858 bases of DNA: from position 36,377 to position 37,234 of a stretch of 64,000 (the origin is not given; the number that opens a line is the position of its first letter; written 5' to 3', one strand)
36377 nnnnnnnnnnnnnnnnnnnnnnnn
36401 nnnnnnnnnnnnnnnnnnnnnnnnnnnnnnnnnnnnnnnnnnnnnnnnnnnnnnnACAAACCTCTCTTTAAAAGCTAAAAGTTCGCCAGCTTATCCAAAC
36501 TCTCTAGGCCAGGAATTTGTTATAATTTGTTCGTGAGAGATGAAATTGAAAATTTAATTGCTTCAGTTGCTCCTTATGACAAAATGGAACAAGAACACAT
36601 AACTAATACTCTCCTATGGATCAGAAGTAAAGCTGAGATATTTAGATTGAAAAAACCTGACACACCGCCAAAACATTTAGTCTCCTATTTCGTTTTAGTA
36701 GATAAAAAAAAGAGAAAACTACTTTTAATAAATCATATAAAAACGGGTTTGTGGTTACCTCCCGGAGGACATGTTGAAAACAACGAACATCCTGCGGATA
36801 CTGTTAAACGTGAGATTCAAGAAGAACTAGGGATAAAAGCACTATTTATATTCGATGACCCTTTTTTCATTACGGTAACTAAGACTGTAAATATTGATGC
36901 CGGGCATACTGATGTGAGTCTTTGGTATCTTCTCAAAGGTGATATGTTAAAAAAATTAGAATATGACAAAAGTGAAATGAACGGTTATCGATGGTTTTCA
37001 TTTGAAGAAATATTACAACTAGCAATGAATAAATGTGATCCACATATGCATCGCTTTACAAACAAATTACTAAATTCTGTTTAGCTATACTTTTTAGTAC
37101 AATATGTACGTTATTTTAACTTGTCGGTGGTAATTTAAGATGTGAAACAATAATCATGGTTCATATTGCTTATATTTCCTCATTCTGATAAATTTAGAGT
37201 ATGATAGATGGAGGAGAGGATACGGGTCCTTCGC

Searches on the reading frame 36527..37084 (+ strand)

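Call 82: search_protein_families(library=pfam, proteins=[window:36527-37084:+], max_evalue=0.01)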
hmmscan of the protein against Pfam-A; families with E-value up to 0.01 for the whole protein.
window:36527-37084:+ (185 aa): 2 families
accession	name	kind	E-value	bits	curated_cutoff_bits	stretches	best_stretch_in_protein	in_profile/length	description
PF00293.34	NUDIX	-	4e-16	59.7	21.1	1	52-171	4-127/134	NUDIX domain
PF14815.12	NUDIX_4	-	0.0057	16.9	35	0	71-167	22-103/113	NUDIX domain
